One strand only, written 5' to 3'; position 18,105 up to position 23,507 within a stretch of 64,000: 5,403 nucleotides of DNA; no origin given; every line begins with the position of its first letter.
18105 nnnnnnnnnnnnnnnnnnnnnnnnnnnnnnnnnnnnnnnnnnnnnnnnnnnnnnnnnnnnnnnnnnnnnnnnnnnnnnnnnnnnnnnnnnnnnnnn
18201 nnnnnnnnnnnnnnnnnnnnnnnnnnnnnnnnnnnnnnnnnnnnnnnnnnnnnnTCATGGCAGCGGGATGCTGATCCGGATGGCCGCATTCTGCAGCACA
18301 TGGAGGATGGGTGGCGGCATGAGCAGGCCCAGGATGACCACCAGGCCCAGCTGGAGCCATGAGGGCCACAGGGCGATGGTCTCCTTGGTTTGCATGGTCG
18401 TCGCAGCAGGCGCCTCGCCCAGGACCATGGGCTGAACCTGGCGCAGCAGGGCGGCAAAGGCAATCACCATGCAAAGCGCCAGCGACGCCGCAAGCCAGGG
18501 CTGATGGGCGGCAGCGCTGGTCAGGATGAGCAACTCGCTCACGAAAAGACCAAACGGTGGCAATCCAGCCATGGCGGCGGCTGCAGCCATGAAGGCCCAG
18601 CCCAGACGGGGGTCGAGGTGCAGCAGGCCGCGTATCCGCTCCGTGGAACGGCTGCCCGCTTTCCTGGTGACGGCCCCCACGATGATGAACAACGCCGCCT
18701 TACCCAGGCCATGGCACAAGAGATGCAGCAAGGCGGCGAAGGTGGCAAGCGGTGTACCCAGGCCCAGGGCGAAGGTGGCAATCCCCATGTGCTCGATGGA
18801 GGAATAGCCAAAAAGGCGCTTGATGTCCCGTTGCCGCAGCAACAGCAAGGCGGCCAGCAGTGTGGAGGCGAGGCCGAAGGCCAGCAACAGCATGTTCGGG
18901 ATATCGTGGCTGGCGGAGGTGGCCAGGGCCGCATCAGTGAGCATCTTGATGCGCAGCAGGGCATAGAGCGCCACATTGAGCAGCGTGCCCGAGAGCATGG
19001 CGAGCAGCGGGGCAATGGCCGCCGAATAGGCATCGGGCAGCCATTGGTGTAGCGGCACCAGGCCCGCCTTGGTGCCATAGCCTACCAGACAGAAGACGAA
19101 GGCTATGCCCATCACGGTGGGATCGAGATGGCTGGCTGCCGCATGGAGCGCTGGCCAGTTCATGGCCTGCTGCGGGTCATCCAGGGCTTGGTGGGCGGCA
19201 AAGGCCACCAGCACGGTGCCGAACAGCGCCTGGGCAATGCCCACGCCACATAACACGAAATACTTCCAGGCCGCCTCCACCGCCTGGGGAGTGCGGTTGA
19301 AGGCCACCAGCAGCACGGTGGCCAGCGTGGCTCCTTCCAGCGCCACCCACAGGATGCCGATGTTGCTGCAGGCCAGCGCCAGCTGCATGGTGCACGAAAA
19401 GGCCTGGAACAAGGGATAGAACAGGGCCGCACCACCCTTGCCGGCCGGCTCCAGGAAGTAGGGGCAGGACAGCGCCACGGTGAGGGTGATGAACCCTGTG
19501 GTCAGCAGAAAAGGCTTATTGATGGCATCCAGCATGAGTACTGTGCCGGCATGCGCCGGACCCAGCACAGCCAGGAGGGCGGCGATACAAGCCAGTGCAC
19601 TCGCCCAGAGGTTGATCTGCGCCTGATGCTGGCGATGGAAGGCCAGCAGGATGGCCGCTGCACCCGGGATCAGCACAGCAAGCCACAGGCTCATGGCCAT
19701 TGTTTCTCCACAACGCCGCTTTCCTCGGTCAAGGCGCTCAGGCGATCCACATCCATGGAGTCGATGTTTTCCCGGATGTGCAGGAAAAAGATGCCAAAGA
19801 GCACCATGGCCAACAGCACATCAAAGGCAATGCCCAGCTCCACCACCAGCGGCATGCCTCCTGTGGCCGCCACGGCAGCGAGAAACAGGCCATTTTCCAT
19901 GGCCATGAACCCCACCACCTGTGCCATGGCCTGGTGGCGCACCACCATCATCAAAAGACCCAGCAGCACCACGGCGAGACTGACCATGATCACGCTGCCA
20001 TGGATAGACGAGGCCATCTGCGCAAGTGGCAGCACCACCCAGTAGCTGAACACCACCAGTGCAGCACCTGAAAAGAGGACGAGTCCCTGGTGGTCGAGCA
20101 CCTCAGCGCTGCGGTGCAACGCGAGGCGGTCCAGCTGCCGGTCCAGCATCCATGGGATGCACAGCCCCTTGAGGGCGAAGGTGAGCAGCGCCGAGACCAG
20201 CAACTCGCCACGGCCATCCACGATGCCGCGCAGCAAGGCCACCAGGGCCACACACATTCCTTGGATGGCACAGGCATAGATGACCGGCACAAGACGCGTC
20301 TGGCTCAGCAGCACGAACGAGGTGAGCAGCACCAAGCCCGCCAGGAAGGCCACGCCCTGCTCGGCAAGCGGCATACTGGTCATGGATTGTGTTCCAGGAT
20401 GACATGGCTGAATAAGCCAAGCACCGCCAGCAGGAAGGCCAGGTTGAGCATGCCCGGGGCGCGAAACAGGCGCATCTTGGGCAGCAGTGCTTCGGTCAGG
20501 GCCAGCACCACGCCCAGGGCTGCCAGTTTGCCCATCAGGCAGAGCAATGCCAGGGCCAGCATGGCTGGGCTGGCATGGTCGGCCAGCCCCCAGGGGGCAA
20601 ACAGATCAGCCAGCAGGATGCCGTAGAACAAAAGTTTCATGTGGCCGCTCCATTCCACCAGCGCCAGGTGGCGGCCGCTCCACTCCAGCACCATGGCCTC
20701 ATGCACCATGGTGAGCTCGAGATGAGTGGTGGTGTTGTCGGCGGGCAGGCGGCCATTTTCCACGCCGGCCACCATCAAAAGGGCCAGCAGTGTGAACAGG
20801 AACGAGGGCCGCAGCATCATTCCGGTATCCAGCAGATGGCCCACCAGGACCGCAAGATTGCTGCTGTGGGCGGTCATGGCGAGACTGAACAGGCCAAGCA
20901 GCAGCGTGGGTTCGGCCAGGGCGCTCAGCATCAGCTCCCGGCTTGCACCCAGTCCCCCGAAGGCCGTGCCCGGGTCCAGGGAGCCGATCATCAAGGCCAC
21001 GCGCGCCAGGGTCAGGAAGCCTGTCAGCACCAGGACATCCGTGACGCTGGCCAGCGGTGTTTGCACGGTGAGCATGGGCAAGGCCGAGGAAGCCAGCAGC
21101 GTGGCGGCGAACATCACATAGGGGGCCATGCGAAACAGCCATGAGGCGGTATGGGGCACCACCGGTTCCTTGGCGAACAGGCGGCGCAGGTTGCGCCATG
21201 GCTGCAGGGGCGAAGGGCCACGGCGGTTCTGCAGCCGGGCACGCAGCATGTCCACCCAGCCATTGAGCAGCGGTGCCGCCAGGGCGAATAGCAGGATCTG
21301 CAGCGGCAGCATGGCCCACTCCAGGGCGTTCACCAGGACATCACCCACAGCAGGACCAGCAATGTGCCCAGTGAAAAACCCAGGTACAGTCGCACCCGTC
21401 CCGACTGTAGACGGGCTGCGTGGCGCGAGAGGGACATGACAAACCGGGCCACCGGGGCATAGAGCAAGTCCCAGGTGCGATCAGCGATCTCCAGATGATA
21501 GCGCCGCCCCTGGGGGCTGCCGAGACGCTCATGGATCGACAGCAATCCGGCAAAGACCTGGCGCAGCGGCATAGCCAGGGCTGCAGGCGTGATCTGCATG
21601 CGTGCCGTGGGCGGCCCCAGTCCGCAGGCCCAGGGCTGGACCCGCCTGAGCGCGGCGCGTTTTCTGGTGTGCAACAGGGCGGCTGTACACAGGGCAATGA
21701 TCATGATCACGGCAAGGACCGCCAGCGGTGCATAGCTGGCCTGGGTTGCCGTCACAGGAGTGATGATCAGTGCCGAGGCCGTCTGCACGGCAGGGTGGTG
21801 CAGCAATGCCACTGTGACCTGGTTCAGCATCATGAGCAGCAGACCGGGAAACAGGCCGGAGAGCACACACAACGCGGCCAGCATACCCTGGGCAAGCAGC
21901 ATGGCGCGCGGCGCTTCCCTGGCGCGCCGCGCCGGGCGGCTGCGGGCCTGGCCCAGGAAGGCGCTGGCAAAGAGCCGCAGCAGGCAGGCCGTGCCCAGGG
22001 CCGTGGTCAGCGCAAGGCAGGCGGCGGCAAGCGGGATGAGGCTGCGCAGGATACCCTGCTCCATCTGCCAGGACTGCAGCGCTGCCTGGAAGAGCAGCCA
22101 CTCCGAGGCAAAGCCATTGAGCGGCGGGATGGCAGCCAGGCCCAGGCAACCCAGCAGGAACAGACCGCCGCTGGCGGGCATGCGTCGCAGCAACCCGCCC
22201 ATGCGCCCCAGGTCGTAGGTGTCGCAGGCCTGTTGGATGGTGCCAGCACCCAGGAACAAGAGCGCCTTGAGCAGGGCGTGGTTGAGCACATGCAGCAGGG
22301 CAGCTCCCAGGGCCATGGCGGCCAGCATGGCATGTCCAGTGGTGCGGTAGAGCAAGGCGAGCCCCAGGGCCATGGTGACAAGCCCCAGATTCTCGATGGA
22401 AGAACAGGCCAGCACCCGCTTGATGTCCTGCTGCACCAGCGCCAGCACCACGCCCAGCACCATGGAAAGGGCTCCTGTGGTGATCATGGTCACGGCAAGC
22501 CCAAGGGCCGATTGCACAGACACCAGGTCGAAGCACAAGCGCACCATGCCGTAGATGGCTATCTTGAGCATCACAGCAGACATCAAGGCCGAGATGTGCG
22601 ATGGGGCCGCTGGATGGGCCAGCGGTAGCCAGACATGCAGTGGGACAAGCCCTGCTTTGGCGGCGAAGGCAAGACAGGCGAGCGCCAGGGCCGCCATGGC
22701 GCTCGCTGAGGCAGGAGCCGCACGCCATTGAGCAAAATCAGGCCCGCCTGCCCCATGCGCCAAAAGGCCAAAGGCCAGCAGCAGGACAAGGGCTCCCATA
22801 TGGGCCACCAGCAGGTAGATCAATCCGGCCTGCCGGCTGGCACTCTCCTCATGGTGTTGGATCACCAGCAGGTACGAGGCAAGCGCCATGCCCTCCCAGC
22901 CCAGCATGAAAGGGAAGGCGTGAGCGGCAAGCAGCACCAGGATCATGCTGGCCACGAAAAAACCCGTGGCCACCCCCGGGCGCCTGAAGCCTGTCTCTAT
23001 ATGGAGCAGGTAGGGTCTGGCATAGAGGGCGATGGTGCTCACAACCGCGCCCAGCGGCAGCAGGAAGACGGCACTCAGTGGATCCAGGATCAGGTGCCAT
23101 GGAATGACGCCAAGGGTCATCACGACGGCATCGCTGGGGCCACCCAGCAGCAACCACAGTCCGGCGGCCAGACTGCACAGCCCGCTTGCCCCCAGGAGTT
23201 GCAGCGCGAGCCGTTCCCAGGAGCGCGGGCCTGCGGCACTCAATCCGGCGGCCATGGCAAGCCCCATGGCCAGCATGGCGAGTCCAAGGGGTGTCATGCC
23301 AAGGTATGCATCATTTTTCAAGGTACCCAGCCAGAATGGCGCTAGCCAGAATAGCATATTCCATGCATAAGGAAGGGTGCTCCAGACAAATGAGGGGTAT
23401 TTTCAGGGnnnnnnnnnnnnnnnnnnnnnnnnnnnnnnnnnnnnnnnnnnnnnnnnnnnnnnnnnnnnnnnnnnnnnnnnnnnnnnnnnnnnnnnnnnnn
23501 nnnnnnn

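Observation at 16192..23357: Six-gene complex-I-like 'Ehr' module lacking NiFe ligands (not a true hydrogenase)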

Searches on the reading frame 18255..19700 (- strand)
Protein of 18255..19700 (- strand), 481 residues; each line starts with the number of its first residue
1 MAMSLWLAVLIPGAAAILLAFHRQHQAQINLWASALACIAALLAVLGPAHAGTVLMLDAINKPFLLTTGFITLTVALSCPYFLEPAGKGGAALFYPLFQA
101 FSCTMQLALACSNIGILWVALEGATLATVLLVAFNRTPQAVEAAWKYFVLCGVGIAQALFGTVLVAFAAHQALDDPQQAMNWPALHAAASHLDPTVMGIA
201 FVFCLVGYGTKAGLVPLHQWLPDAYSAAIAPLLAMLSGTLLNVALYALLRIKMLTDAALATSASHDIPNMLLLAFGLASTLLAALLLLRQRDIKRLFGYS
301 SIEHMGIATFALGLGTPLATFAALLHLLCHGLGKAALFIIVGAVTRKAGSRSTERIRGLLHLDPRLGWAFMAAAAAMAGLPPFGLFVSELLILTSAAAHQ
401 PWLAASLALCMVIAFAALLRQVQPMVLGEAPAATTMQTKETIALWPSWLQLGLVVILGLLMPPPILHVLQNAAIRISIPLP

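Call 4: search_protein_families(library=pfam, proteins=[window:18255-19700:-])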
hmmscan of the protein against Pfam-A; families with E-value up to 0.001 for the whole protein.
window:18255-19700:- (481 aa): 1 family
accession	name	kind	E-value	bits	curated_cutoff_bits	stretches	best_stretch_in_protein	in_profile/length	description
PF00361.26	Proton_antipo_M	-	3.2e-48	164.9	21.5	1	115-410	5-289/294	NADH:quinone oxidoreductase/Mrp antiporter, TM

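Call 5: search_protein_families(library=ncbifam, proteins=[window:18255-19700:-])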
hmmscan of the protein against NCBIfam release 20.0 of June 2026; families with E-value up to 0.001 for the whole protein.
window:18255-19700:- (481 aa): 74 families (the best 25 are shown)
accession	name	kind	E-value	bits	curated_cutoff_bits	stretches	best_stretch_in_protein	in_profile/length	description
NF005045.0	PRK06458.1-5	equivalog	1e-146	489.8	543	1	4-474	5-480/484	hydrogenase 4 subunit F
NF005043.0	PRK06458.1-3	equivalog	4.8e-132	441.3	533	1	5-473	9-479/483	hydrogenase 4 subunit F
NF005044.0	PRK06458.1-4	equivalog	1.7e-103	347.3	610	1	34-473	49-491/531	hydrogenase 4 subunit F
NF005041.0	PRK06458.1-1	equivalog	7.7e-80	269.4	951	1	55-474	70-492/526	hydrogenase 4 subunit F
NF006427.0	PRK08676.1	equivalog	4.2e-70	237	511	1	91-471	102-478/486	hydrogenase membrane subunit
NF005042.0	PRK06458.1-2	equivalog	2.7e-58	198.2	437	1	8-448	8-425/439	hydrogenase 4 subunit F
TIGR01972.1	NDH_I_M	subfamily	1.6e-50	172.2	263.8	1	55-473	74-479/486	NADH-quinone oxidoreductase subunit M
NF005086.0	PRK06521.1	equivalog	2.9e-50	171.5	667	1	46-418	67-438/669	hydrogenase 4 subunit B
NF006241.0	PRK08377.1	equivalog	1e-47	163.3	645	1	109-474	125-475/494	NADH dehydrogenase subunit N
NF006240.0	PRK08376.1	subfamily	9.4e-41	140.3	662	1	54-467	85-497/521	putative monovalent cation/H+ antiporter subunit D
TIGR01770.1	NDH_I_N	subfamily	1e-40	140.1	332.6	1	27-447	35-457/472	NADH-quinone oxidoreductase subunit NuoN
NF006419.0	PRK08668.1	equivalog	4e-40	138.2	617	1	54-474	65-479/613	NADH dehydrogenase subunit M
NF006418.0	PRK08667.1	equivalog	5.4e-40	137.5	794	1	51-418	69-430/644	hydrogenase membrane subunit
NF009305.0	PRK12662.1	equivalog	5e-39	134.4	700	1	53-456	70-471/492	putative monovalent cation/H+ antiporter subunit D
NF009306.0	PRK12663.1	equivalog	8.7e-38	130.3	542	1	53-474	71-479/498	Na+/H+ antiporter subunit D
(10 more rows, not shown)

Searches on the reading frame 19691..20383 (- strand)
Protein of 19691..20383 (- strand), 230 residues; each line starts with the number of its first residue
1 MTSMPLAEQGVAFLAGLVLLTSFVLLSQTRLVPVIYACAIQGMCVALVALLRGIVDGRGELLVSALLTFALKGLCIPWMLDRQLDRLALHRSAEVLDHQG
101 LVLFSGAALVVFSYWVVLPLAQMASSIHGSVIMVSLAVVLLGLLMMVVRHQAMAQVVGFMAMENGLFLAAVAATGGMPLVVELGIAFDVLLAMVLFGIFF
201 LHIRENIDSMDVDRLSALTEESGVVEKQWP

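Call 4: search_protein_families(library=pfam, proteins=[window:19691-20383:-])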
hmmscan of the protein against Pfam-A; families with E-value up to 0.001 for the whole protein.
window:19691-20383:- (230 aa): 0 families

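Call 5: search_protein_families(library=ncbifam, proteins=[window:19691-20383:-])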
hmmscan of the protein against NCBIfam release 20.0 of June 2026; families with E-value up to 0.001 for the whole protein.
window:19691-20383:- (230 aa): 1 family
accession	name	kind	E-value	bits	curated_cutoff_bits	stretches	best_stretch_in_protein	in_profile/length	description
NF008556.0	PRK11492.1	equivalog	8.3e-22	78.1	136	1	11-218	7-214/216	hydrogenase 4 membrane subunit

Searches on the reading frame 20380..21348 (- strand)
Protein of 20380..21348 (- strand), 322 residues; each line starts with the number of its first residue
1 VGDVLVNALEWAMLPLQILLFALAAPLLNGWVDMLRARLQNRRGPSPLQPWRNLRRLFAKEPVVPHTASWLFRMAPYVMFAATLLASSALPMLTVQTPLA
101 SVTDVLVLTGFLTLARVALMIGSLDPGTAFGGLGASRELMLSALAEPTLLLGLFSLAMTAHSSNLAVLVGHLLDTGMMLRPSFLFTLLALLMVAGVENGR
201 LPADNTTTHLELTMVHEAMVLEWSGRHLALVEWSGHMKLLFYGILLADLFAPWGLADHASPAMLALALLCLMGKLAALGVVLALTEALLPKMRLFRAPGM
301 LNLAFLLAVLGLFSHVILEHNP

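Call 4: search_protein_families(library=pfam, proteins=[window:20380-21348:-])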
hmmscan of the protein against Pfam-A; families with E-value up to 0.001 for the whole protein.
window:20380-21348:- (322 aa): 1 family
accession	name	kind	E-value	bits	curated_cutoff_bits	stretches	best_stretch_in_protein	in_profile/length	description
PF00146.26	NADHdh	-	2e-31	109.9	27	1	18-302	7-283/298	NADH dehydrogenase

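Call 5: search_protein_families(library=ncbifam, proteins=[window:20380-21348:-])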
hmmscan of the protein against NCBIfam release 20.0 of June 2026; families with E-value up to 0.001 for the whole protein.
window:20380-21348:- (322 aa): 2 families
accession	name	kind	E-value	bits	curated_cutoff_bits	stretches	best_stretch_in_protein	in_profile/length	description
NF004741.0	PRK06076.1-2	equivalog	5.5e-15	55.4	305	1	5-300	16-313/337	NADH-quinone oxidoreductase subunit NuoH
NF004740.0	PRK06076.1-1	equivalog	3.5e-06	26.8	399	1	35-291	39-291/325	NADH-quinone oxidoreductase subunit NuoH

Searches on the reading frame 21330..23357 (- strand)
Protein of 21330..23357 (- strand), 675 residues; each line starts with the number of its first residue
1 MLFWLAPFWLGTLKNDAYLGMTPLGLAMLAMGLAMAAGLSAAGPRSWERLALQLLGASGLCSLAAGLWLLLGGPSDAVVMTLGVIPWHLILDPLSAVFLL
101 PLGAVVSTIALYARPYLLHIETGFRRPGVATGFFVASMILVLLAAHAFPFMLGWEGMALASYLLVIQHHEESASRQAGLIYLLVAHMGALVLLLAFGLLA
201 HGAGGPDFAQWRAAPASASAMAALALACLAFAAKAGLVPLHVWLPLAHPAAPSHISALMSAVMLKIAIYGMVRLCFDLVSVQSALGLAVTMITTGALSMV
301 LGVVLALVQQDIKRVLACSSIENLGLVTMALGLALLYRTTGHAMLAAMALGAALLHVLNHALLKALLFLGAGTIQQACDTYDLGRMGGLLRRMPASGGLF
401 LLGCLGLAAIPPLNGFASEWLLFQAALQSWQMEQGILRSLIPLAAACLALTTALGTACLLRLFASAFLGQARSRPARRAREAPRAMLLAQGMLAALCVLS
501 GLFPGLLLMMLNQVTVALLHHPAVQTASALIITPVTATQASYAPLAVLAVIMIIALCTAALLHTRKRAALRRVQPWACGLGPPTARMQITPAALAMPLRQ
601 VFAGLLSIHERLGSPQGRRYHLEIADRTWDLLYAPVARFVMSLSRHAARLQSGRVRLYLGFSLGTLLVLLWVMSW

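Call 4: search_protein_families(library=pfam, proteins=[window:21330-23357:-])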
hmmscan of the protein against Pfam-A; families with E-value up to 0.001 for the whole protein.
window:21330-23357:- (675 aa): 1 family
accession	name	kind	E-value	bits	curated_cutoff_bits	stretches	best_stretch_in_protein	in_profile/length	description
PF00361.26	Proton_antipo_M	-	2.1e-50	172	21.5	1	148-429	5-278/294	NADH:quinone oxidoreductase/Mrp antiporter, TM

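Call 5: search_protein_families(library=ncbifam, proteins=[window:21330-23357:-])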
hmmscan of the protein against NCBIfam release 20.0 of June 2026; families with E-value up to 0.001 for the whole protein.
window:21330-23357:- (675 aa): 73 families (the best 25 are shown)
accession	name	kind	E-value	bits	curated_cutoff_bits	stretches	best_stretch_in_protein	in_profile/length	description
NF005086.0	PRK06521.1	equivalog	1.6e-196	654.8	667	1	28-673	9-667/669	hydrogenase 4 subunit B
NF006418.0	PRK08667.1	equivalog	1.2e-121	407.3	794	1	40-674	24-641/644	hydrogenase membrane subunit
NF006240.0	PRK08376.1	subfamily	2.1e-65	221.6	662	1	85-519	80-507/521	putative monovalent cation/H+ antiporter subunit D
NF006419.0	PRK08668.1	equivalog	3e-62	211.3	617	1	133-564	107-521/613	NADH dehydrogenase subunit M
NF005958.0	PRK08042.1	equivalog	1.2e-61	209.3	727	1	58-612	42-570/608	formate hydrogenlyase subunit 3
NF005141.0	PRK06590.1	equivalog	1.5e-55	189.3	556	1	85-673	73-610/615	NADH-quinone oxidoreductase subunit L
NF009288.0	PRK12648.1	equivalog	4.9e-53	180.4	1104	1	87-529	70-497/954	monovalent cation/H+ antiporter subunit A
TIGR01974.1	NDH_I_L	subfamily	4.2e-52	177.9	407.5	1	86-670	75-626/630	NADH-quinone oxidoreductase subunit L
NF009310.0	PRK12668.1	equivalog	2.9e-51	175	564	1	83-514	58-444/584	Na(+)/H(+) antiporter subunit D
TIGR00940.1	2a6301s01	subfamily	3.8e-50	171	920.45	1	85-532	67-518/793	monovalent cation:proton antiporter subunit A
NF009287.0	PRK12647.1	equivalog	5e-50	170.8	937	1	87-553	70-516/773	putative monovalent cation/H+ antiporter subunit A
TIGR01972.1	NDH_I_M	subfamily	3.8e-49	167.7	263.8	1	85-519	70-483/486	NADH-quinone oxidoreductase subunit M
NF009285.0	PRK12645.1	equivalog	6.9e-48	163.5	1028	1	86-549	71-540/804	Na+/H+ antiporter subunit A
NF005097.0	PRK06525.1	equivalog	5.8e-47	160.5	430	1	85-503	68-474/480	hydrogenase 4 subunit D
NF005046.0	PRK06459.1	equivalog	7e-47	160.3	460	1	134-672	83-583/587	hydrogenase 4 subunit B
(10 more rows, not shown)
